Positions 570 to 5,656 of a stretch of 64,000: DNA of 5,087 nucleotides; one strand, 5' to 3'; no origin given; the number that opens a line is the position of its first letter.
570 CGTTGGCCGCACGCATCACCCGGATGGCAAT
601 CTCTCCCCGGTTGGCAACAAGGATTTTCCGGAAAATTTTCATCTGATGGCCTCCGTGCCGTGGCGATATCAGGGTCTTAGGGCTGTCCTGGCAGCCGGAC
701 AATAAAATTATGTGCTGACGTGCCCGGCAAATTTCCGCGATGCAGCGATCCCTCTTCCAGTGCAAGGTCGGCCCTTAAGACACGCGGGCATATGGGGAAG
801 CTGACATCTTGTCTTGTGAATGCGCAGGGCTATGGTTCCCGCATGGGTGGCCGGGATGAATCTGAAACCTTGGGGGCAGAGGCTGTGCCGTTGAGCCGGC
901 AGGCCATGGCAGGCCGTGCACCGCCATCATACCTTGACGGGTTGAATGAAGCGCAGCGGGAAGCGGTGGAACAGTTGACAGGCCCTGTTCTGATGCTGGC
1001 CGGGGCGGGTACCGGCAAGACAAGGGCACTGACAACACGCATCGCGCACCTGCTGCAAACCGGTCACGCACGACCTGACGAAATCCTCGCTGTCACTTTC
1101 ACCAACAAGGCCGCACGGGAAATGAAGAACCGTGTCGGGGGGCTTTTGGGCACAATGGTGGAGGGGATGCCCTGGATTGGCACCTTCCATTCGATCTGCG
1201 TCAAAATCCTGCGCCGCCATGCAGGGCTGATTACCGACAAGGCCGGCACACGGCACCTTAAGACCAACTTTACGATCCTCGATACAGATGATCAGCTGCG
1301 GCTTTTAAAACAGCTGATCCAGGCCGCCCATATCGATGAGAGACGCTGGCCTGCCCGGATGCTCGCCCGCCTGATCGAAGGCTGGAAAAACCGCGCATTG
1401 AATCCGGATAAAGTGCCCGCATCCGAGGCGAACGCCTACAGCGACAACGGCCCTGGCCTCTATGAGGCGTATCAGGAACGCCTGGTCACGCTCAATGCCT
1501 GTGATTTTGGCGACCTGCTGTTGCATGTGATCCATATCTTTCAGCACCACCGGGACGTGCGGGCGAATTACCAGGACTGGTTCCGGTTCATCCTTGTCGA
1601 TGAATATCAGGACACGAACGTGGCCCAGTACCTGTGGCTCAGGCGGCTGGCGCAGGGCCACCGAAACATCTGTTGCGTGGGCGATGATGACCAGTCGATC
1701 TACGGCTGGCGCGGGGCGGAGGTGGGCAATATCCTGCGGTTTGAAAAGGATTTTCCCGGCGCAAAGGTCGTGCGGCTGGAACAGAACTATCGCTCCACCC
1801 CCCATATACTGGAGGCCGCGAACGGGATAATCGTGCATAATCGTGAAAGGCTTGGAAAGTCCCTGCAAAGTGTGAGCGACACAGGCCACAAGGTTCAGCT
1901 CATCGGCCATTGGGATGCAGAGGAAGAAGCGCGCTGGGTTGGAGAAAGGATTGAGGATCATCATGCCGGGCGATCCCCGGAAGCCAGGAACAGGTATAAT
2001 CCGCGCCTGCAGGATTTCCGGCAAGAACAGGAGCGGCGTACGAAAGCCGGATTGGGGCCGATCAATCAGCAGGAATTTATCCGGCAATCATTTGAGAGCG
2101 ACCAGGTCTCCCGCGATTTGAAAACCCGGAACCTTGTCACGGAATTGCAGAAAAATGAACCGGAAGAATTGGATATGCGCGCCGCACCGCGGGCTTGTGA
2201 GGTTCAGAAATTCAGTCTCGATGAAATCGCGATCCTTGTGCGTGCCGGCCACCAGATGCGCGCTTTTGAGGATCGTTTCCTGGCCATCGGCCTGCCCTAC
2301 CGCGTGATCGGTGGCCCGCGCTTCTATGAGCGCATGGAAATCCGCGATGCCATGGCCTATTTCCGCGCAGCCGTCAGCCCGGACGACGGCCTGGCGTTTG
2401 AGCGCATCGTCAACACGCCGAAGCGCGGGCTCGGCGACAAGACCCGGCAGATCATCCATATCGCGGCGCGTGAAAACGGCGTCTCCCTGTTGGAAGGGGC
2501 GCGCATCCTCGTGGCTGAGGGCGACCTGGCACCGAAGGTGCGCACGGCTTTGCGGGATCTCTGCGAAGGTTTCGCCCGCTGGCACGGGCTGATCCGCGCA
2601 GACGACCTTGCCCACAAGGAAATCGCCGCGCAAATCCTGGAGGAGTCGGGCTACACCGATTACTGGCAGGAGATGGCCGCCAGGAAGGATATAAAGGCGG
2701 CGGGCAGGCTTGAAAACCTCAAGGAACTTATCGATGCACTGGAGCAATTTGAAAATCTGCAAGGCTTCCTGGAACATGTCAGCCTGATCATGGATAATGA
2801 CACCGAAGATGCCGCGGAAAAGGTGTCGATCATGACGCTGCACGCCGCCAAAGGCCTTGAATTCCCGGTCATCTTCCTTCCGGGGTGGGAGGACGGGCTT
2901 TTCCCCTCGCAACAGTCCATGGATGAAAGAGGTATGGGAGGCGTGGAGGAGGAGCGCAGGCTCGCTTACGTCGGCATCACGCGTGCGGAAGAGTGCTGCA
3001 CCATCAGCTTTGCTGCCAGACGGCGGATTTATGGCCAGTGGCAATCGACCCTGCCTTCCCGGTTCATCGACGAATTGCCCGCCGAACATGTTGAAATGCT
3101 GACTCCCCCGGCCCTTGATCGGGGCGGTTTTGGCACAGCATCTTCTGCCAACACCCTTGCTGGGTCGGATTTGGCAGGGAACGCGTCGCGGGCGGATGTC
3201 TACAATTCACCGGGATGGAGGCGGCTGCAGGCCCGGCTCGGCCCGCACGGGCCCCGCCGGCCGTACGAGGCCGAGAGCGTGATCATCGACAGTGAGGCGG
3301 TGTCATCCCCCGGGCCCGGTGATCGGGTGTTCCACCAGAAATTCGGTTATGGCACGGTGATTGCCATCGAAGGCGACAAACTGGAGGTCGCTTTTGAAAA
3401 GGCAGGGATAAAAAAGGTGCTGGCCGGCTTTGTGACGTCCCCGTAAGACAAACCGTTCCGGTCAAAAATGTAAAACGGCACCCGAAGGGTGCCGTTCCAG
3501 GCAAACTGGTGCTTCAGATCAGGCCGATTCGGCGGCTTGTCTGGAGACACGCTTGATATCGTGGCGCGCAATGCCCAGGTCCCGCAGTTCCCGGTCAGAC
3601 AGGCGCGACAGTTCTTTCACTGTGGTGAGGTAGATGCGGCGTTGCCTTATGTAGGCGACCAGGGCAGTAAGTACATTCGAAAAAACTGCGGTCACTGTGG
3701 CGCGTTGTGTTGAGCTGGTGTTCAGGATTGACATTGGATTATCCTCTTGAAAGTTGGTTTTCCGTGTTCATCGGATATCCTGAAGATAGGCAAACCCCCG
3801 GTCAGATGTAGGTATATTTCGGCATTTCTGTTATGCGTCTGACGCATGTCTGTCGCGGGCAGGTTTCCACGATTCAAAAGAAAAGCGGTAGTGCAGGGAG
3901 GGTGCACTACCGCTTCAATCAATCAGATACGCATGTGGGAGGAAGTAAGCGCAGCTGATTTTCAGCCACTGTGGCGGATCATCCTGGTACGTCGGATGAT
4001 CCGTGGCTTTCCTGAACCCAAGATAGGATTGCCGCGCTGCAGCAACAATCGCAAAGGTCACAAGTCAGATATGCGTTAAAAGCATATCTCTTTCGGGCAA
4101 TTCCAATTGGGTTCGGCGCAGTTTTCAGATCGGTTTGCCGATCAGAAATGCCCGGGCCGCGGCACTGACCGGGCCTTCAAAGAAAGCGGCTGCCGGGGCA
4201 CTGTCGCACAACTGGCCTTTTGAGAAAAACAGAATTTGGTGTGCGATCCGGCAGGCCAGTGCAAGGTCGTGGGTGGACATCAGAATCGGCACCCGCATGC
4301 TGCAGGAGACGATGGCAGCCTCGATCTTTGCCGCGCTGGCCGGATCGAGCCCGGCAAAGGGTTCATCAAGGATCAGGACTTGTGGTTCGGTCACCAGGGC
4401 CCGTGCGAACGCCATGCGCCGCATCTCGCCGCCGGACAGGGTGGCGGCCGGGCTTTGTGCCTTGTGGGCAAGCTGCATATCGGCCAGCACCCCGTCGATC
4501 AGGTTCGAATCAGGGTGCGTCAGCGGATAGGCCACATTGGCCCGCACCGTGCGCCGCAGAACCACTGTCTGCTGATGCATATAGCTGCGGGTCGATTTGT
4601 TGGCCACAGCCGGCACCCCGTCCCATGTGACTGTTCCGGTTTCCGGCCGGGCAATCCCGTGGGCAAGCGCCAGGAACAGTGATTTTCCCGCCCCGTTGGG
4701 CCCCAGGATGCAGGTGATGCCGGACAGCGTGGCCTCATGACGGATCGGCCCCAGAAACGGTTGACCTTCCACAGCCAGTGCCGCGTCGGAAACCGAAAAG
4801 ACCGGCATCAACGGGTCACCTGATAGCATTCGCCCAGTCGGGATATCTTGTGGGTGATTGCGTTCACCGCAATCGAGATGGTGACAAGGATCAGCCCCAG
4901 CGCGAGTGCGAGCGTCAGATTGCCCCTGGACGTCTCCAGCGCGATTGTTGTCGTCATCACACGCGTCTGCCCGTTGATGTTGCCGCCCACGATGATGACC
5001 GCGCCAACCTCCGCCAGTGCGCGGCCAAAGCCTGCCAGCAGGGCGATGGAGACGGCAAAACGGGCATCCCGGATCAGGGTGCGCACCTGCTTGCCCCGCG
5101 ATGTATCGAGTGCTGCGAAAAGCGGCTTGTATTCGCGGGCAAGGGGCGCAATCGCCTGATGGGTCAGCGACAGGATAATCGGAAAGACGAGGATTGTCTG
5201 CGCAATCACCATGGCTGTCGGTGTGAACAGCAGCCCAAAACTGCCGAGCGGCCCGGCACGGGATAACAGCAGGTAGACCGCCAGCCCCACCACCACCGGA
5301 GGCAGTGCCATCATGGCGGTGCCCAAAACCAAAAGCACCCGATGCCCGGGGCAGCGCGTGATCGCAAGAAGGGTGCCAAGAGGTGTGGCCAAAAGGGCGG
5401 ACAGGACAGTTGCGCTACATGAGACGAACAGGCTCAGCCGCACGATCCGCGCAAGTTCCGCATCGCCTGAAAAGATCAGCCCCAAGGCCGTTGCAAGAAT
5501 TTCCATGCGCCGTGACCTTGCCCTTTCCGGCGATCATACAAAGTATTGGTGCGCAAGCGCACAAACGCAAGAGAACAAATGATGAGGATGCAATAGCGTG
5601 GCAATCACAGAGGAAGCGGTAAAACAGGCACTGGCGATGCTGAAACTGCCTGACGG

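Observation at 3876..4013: Candidate three-hairpin sRNA with anti-Shine-Dalgarno loops upstream of a DUF1127 gene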

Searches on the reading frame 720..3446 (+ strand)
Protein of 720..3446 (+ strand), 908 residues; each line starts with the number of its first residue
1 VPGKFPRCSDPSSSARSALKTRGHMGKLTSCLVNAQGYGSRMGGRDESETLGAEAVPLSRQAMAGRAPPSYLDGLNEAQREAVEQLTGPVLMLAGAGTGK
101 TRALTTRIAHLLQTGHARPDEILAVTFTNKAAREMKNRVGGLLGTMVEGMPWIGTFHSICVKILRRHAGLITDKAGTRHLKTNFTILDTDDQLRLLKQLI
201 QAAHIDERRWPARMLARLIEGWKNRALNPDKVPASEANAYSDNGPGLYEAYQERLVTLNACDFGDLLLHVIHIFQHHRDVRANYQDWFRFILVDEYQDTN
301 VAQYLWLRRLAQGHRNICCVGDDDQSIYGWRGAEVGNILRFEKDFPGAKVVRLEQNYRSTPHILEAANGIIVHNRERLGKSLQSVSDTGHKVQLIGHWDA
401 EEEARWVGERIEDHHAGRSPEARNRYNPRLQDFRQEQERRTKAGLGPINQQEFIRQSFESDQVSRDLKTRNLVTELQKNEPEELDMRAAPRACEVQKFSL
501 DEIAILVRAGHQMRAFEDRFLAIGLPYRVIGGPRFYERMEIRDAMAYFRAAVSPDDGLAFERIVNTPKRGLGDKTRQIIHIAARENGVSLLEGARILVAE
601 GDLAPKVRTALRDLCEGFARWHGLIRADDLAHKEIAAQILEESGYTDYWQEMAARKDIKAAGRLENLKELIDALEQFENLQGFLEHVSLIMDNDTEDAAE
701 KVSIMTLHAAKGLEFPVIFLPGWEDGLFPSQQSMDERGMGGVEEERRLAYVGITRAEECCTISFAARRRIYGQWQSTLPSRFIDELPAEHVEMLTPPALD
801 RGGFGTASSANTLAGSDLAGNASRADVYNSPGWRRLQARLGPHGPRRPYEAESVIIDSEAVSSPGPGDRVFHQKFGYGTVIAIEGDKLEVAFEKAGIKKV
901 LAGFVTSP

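Call 8: search_protein_families(library=pfam, proteins=[window:720-3446:+])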
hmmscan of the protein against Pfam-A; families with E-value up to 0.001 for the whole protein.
window:720-3446:+ (908 aa): 6 families
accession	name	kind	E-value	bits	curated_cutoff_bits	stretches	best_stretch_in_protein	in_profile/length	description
PF00580.27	UvrD-helicase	-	2.4e-88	296.8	23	1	75-346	1-271/271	UvrD/REP helicase N-terminal domain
PF13361.12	UvrD_C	-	3.1e-59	201.6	25.6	3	651-765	225-348/350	UvrD-like helicase C-terminal domain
PF13245.12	AAA_19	-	1.5e-21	77.4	25.1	1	79-329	1-132/134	AAA domain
PF21196.3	PcrA_UvrD_tudor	-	5.5e-09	36.2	23.9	1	867-904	2-43/48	PcrA/UvrD tudor domain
PF13604.12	AAA_30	-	2.4e-08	34.4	27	1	75-140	2-67/191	AAA domain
PF13538.12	UvrD_C_2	-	6.3e-06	26.4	27.4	1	702-760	2-49/52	UvrD-like helicase C-terminal domain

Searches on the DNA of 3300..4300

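Call 4: search_rna_families(source=window, start=3300, end=4300, threshold=evalue, max_evalue=10, show_alignments=5)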
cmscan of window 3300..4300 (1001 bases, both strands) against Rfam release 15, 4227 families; matches with E-value up to 10: 6.
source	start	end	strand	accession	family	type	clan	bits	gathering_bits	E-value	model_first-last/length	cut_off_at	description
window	3880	3963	-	RF02344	ar14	Gene; sRNA;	-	35.5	58.8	9.5e-05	1-123/123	no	Alphaproteobacterial ar14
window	3819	3857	-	RF01162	sn668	Gene; snRNA; snoRNA; CD-box;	-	19.5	40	0.52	23-61/65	no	Small nucleolar RNA sn668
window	3455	3533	+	RF01721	Pseudomon-groES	Cis-reg;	-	17.6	50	1.5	1-111/111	no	Pseudomon-groES RNA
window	4123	4235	-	RF00627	P15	Gene;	-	15.6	70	1.4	1-119/119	no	Pseudomonas sRNA P15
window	3781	3857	+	RF00385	IBV_D-RNA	Cis-reg;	-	14.7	35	4.1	1-42/42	no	Infectious bronchitis virus D-RNA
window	3300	3499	+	RF02769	Ysr202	Gene; sRNA;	-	11.7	315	1.1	153-282/282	5'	Yersinia sRNA 202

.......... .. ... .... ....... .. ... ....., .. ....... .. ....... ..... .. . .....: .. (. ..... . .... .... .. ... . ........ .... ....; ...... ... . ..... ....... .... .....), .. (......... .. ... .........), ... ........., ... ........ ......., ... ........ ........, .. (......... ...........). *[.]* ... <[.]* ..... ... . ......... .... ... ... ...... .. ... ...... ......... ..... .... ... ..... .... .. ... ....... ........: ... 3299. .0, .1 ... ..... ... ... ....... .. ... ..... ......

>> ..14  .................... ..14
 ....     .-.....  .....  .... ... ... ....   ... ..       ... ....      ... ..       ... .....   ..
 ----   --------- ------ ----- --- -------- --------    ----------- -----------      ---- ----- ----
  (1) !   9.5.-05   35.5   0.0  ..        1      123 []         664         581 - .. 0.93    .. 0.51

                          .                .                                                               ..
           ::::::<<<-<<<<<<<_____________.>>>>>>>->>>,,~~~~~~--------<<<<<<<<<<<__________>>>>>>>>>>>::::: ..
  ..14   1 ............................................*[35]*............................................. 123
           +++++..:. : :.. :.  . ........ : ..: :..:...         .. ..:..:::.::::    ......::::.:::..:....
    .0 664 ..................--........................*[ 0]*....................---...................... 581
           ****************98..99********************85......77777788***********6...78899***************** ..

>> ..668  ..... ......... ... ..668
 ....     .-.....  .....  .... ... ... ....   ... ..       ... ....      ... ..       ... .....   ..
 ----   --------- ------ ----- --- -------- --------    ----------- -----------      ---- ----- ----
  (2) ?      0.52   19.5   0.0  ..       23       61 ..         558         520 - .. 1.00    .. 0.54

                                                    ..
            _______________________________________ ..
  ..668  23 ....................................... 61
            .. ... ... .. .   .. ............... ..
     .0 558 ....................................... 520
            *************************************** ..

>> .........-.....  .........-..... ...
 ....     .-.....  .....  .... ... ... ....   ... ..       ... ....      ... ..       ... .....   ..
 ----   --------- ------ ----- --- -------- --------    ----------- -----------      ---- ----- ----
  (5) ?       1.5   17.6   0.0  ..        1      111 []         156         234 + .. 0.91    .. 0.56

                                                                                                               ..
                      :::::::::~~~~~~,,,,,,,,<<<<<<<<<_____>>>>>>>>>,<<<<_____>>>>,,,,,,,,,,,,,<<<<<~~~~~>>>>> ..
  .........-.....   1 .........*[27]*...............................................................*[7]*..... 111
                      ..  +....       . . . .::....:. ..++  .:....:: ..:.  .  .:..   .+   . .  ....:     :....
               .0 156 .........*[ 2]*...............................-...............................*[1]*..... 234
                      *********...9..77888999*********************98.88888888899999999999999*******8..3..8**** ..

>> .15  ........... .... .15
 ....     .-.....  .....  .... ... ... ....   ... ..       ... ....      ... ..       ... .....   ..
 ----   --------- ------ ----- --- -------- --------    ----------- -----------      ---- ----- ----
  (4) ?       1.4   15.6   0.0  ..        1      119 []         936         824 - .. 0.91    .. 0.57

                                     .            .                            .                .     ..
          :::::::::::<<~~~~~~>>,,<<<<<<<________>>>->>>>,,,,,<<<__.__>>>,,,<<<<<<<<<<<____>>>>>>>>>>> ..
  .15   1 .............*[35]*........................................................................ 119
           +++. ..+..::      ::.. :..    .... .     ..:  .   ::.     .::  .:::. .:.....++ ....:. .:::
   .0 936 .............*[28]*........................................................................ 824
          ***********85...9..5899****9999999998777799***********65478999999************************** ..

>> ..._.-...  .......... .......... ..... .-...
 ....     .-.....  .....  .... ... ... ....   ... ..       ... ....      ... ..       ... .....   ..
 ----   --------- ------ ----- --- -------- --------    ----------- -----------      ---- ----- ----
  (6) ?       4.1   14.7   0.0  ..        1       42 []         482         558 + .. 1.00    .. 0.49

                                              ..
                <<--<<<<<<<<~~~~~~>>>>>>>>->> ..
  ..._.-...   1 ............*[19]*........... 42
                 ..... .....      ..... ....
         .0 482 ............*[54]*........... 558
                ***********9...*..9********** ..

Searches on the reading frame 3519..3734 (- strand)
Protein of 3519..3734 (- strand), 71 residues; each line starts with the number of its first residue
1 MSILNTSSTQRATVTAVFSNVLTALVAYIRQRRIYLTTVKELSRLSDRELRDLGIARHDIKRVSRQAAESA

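Call 8: search_protein_families(library=pfam, proteins=[window:3519-3734:-])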
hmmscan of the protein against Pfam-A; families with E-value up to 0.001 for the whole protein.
window:3519-3734:- (71 aa): 1 family
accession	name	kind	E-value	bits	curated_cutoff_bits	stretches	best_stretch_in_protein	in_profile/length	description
PF06568.16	DUF1127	-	8.7e-12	45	23.3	1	25-60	1-36/37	Domain of unknown function (DUF1127)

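Call 29: find_related_loci(query=window:3519-3734:-, collection=genome_contigs, flank=1500)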
Query window:3519-3734:- (71 aa) in genome_contigs; peptide patterns used: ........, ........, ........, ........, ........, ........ (x = any residue, [..] = any of these).
600 stretches matched a pattern (row limit reached: there are more); 66 encode a relative of the query (tblastn E <= 1e-3); 66 distinct loci.
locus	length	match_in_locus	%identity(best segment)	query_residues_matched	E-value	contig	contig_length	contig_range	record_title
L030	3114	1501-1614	66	33-70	3e-12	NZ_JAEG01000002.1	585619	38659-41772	Ciceribacter selenitireducens ATCC BAA-1503 L867DRAFT_scaffold00002.2_C, whole genome shotgun sequence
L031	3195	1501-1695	45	2-70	6e-12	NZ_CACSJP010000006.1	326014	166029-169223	Rhizobium sp. 18065 isolate 18065_Rhizobium2_Ancestor_Tube, whole genome shotgun sequence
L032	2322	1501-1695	45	2-70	6e-12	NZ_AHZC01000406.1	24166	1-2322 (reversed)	Rhizobium sp. PDO1-076 strain PDO-076 ctg68, whole genome shotgun sequence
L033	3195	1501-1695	45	2-70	6e-12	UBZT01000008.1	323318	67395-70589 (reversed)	Rhizobiales bacterium isolate AFS055813 genome assembly, contig: contig_8, whole genome shotgun sequence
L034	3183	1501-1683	43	7-67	9e-12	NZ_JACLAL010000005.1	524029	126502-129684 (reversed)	Rhizobium daejeonense strain L61 Scaffold5, whole genome shotgun sequence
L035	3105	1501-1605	69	33-67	1e-11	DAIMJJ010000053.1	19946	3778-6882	MAG TPA_asm: Rhizobium sp. isolate CTOTU7690 NODE_4427_length_19946_cov_6.108491, whole genome shotgun sequence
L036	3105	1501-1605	71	33-67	9e-12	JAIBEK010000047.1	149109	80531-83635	MAG: Arenimonas sp. isolate B91_maxbin.001 B91_k141_12360, whole genome shotgun sequence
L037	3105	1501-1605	69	33-67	1e-11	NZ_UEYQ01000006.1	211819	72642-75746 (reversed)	Ciceribacter sp. T2.26MG-112.2 isolate T2.26MG-112.21, whole genome shotgun sequence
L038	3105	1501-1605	69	33-67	2e-11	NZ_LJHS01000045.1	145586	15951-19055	Rhizobium sp. AAP43 AAP43_Contigs_45, whole genome shotgun sequence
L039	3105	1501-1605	69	33-67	2e-11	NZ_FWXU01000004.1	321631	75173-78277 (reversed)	Rhizobium sp. RU36D, whole genome shotgun sequence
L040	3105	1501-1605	69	33-67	2e-11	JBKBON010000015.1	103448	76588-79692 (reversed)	MAG: Allorhizobium sp. isolate 21I_061.bin.34 NODE_224_length_103448_cov_27.507980, whole genome shotgun sequence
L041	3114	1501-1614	63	33-70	2e-11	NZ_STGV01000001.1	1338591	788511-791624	Peteryoungia ipomoeae strain shin9-1 1, whole genome shotgun sequence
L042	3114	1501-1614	61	33-70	3e-11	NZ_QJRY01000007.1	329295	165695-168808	Rhizobium wuzhouense strain W44 scaffold7, whole genome shotgun sequence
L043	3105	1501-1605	66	33-67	2e-11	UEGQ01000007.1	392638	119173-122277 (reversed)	Rhizobiales bacterium isolate AFS003181 genome assembly, contig: contig_7, whole genome shotgun sequence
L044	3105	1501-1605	66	33-67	2e-11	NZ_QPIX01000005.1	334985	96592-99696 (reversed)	Ciceribacter lividus strain DSM 25528 Ga0244560_105, whole genome shotgun sequence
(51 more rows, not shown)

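Call 64: search_protein_families(library=ncbifam, proteins=[window:3519-3734:-], max_evalue=0.00001)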
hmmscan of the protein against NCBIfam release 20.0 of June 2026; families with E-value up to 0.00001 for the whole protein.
window:3519-3734:- (71 aa): 0 families

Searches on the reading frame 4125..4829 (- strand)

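Call 8: search_protein_families(library=pfam, proteins=[window:4125-4829:-])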
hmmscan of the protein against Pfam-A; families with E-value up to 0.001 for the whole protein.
window:4125-4829:- (234 aa): 2 families
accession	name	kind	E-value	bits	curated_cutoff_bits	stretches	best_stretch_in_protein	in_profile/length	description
PF00005.33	ABC_tran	-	8.6e-23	81.9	25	1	38-159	13-137/137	ABC transporter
PF13304.12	AAA_21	-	1.9e-08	35.2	27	0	138-191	244-302/304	AAA domain, putative AbiEii toxin, Type IV TA system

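Call 64: search_protein_families(library=ncbifam, proteins=[window:4125-4829:-], max_evalue=0.00001)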
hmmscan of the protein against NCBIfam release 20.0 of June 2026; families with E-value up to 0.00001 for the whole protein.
window:4125-4829:- (234 aa): 176 families (the best 25 are shown)
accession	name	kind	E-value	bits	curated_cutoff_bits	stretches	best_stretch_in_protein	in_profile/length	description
TIGR03873.1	F420-0_ABC_ATP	hypoth_equivalog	1.1e-28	100.2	372.4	1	14-213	5-221/256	putative F420-0 ABC transporter ATP-binding protein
NF040873.1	AztA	equivalog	1.5e-27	96.4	220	1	21-199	3-189/191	zinc ABC transporter ATP-binding protein AztA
TIGR00972.1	3a0107s01c2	equivalog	1.6e-27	96.5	343.2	1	35-232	26-246/248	phosphate ABC transporter ATP-binding protein PstB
TIGR04406.1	LPS_export_lptB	equivalog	5.9e-27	94.5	240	1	37-213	28-219/239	LPS export ABC transporter ATP-binding protein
TIGR02857.1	CydD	equivalog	1.6e-26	93.4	435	1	13-198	324-526/529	thiol reductant ABC exporter subunit CydD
TIGR04521.1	ECF_ATPase_2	equivalog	2.4e-26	92.4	330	1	37-218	32-234/279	energy-coupling factor transporter ATPase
TIGR00968.1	3a0106s01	subfamily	2.8e-25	89.2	342.75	1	37-229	27-231/237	sulfate ABC transporter ATP-binding protein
NF010068.0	PRK13548.1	equivalog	3.2e-25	88.7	261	1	12-214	7-228/261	heme ABC transporter ATP-binding protein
TIGR01166.1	cbiO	subfamily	1.3e-24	86.7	211.8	1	30-192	12-190/190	cobalt ABC transporter, ATP-binding protein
TIGR03864.1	PQQ_ABC_ATP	hypoth_equivalog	1.5e-24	86.7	302.25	1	37-214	28-217/236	ABC transporter, ATP-binding subunit, PQQ-dependent alcohol dehydrogenase system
TIGR02673.1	FtsE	equivalog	3.8e-24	85.6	264.85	1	38-205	30-213/214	cell division ATP-binding protein FtsE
TIGR03771.1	anch_rpt_ABC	equivalog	4.3e-24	85.5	268.8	1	38-213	8-197/223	anchored repeat-type ABC transporter ATP-binding subunit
TIGR03410.1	urea_trans_UrtE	equivalog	5.4e-24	84.9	285.8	1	25-213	15-216/230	urea ABC transporter ATP-binding subunit UrtE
TIGR01189.1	ccmA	equivalog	7.2e-24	84.6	131.6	1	25-187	15-185/198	heme ABC exporter ATP-binding protein CcmA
TIGR01188.1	drrA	subfamily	8.2e-24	84.4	312.45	1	38-208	21-203/302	daunorubicin resistance ABC transporter, ATP-binding protein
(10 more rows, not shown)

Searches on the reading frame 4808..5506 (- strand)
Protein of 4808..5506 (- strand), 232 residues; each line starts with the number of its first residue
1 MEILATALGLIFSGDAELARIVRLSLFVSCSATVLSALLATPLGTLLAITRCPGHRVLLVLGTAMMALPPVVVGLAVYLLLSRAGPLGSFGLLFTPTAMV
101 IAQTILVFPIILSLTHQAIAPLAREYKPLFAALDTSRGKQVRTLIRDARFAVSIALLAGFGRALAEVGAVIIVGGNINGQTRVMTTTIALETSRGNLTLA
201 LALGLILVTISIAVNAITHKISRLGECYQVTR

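Call 8: search_protein_families(library=pfam, proteins=[window:4808-5506:-])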
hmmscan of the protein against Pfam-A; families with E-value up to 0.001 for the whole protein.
window:4808-5506:- (232 aa): 1 family
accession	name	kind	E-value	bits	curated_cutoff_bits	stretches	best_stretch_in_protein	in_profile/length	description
PF00528.27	BPD_transp_1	-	7.2e-07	29.5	26.4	1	41-219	2-176/184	Binding-protein-dependent transport system inner membrane component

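Call 64: search_protein_families(library=ncbifam, proteins=[window:4808-5506:-], max_evalue=0.00001)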
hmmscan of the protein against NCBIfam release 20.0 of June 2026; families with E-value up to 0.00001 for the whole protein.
window:4808-5506:- (232 aa): 10 families
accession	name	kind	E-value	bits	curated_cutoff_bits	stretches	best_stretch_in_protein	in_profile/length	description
NF038017.1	ABC_perm1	subfamily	3e-68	229.5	100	1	25-208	1-184/184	ABC transporter permease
NF041773.1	tung_perm_TupB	equivalog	7.8e-47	160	320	1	4-224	8-228/230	tungstate ABC transporter permease TupB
TIGR02141.1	modB_ABC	equivalog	5.7e-25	88.2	182.6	1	23-222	1-206/208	molybdate ABC transporter permease subunit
TIGR01581.1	Mo_ABC_porter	hypoth_equivalog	2.3e-21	76.3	210.3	1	17-211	18-219/225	ABC transporter permease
TIGR00969.1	3a0106s02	subfamily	4e-15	56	240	1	15-214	56-262/272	sulfate ABC transporter permease subunit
NF006939.0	PRK09421.1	equivalog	1.7e-12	47.3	262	1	19-217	9-216/230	molybdate ABC transporter permease subunit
TIGR02140.1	permease_CysW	equivalog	2.2e-10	40.5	329.1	1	18-216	45-250/261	sulfate ABC transporter permease subunit CysW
TIGR02139.1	permease_CysT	equivalog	2.4e-10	40.5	246.1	1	21-218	51-255/265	sulfate ABC transporter permease subunit CysT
NF008208.0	PRK10971.1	equivalog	3.8e-09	36.4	415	1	22-224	60-270/277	sulfate/thiosulfate ABC transporter permease CysT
TIGR02138.1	phosphate_pstC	equivalog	2.1e-08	33.5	196.45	1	26-223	66-293/296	phosphate ABC transporter permease subunit PstC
